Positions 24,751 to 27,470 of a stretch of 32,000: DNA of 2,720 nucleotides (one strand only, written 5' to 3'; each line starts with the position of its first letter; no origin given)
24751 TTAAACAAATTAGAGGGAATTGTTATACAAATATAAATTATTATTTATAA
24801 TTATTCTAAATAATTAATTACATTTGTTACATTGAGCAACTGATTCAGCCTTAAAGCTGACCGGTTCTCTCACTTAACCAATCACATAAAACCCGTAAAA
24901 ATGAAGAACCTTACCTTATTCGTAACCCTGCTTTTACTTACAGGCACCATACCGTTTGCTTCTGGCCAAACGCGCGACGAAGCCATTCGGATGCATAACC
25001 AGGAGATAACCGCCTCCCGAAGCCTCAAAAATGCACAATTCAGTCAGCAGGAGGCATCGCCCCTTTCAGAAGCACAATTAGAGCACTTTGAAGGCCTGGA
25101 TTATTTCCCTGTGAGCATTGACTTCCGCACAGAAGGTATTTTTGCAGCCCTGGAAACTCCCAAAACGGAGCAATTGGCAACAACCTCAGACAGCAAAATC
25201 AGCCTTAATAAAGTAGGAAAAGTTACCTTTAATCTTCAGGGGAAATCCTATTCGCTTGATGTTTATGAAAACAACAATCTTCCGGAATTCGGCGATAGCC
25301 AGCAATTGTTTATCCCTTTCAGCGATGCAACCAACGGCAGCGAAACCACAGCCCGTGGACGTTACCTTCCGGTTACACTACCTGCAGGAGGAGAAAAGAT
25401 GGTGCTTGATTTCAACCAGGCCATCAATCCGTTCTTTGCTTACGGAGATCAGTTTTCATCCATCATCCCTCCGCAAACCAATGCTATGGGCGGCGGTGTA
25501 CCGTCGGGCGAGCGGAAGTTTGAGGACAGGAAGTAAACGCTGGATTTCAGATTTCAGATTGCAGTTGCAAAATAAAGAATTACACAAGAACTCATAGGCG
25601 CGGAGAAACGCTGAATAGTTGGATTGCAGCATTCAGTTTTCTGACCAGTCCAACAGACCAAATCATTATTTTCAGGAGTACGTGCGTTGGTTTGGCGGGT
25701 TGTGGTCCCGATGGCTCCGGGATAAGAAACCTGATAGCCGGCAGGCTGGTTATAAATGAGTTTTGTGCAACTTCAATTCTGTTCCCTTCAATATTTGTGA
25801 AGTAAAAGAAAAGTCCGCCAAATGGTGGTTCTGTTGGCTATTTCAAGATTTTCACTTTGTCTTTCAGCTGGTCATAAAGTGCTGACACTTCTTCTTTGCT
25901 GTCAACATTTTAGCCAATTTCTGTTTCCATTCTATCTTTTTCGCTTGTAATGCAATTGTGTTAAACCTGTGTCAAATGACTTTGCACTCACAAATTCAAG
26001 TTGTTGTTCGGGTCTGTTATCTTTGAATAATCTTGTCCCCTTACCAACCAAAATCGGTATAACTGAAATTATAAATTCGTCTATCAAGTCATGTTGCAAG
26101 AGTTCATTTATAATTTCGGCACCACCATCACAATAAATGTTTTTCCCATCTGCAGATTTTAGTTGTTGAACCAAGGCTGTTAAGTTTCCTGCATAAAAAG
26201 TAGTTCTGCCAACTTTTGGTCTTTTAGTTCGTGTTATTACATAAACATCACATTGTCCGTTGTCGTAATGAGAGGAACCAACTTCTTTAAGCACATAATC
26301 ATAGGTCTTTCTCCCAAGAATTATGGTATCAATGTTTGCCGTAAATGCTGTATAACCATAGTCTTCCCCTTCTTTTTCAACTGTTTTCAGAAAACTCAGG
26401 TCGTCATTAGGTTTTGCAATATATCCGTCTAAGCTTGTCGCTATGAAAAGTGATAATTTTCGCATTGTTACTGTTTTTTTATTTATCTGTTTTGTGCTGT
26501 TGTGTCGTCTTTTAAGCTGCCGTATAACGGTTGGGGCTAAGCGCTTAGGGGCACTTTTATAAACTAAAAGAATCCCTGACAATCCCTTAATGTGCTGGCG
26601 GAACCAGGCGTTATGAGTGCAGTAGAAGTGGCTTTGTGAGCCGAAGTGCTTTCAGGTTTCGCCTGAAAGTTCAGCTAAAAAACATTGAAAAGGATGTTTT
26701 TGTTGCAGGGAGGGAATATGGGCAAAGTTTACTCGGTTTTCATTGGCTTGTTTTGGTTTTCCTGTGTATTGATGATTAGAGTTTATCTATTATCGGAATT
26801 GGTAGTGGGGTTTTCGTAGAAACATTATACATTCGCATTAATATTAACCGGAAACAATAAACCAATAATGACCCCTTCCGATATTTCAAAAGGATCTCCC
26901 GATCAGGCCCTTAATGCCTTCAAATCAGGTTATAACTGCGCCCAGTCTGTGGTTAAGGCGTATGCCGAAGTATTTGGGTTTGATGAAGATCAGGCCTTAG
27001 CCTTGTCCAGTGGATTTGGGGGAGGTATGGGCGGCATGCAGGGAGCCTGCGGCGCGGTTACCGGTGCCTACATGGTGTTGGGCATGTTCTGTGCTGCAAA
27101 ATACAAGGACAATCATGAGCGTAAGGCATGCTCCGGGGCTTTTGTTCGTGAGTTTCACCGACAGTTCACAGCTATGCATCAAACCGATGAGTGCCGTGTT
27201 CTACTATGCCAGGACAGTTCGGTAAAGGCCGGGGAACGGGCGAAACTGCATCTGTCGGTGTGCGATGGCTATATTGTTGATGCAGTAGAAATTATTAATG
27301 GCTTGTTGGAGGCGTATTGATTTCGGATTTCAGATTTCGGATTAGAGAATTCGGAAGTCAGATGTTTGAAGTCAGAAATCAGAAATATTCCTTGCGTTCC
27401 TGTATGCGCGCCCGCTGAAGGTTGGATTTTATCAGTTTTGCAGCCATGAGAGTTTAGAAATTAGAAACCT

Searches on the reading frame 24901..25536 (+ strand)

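Call 10: search_protein_families(library=ncbifam, proteins=[window:24901-25536:+])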
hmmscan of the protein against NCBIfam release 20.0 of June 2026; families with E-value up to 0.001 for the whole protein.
window:24901-25536:+ (211 aa): 0 families

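Call 11: search_protein_families(library=pfam, proteins=[window:24901-25536:+])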
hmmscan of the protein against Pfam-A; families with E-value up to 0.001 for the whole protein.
window:24901-25536:+ (211 aa): 1 family
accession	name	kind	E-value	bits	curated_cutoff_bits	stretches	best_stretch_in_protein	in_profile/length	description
PF07920.16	DUF1684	-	2.7e-33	115.7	25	1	62-205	2-139/139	Protein of unknown function (DUF1684)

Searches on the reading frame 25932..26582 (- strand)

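Call 10: search_protein_families(library=ncbifam, proteins=[window:25932-26582:-])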
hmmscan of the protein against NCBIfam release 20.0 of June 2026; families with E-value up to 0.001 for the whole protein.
window:25932-26582:- (216 aa): 7 families
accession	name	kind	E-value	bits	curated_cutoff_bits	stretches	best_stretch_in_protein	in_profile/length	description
NF010663.0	PRK14059.1-1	equivalog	5.3e-07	29.2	184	1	124-188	154-221/253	pyrimidine reductase family protein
TIGR00227.1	ribD_Cterm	domain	1.8e-06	27.6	150.15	1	133-181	129-178/216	riboflavin-specific deaminase C-terminal domain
NF041386.1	dihyfolred_HdrA_Halo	equivalog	1.6e-05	24.8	300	1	85-176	40-122/158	dihydrofolate reductase HdrA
TIGR01508.1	rib_reduct_arch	equivalog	3.6e-05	23.1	186.45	1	132-181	123-173/210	2,5-diamino-6-(ribosylamino)-4(3H)-pyrimidinone 5'-phosphate reductase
NF010665.0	PRK14059.1-4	equivalog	0.00012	21.5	274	1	135-186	178-229/260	pyrimidine reductase family protein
NF010664.0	PRK14059.1-2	equivalog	0.00018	21.3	226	1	139-183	178-222/257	pyrimidine reductase family protein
TIGR00326.1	eubact_ribD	equivalog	0.00049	19.4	156.35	0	133-193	260-320/343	bifunctional diaminohydroxyphosphoribosylaminopyrimidine deaminase/5-amino-6-(5-phosphoribosylamino)uracil reductase RibD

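Call 11: search_protein_families(library=pfam, proteins=[window:25932-26582:-])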
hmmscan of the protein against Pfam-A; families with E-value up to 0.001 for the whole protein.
window:25932-26582:- (216 aa): 1 family
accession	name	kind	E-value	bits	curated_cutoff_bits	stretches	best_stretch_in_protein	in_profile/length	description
PF01872.23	RibD_C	-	1.1e-19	71.5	24.1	1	42-207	2-195/197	RibD C-terminal domain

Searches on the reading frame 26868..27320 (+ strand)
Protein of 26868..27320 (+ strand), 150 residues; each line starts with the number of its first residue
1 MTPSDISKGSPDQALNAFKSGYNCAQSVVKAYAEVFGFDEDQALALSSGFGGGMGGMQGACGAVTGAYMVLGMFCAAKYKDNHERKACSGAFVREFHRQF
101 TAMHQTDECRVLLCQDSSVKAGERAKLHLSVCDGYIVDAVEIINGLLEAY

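Call 10: search_protein_families(library=ncbifam, proteins=[window:26868-27320:+])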
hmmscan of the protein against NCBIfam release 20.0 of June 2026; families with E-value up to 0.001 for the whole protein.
window:26868-27320:+ (150 aa): 3 families
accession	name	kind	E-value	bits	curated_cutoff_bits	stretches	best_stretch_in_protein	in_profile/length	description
TIGR01909.1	C_GCAxxG_C_C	subfamily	3.5e-22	78.7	47.4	1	22-145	1-118/120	C-GCAxxG-C-C family (seleno)protein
NF045669.1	DVU1555_fam_CGA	exception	4.9e-15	55.5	103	1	18-149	10-138/140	DVU_1555 family C-GCAxxG-C-C protein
NF045501.1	HUGP_GUXX-star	exception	5.5e-12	45.7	325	1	11-137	11-145/236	HUGP/GUXX-star fusion selenoprotein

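Call 11: search_protein_families(library=pfam, proteins=[window:26868-27320:+])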
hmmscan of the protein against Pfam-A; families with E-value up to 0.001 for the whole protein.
window:26868-27320:+ (150 aa): 1 family
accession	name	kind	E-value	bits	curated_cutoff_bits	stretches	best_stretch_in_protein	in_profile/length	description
PF09719.15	C_GCAxxG_C_C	-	1.1e-29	103.4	27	1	22-144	1-116/118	Putative redox-active protein (C_GCAxxG_C_C)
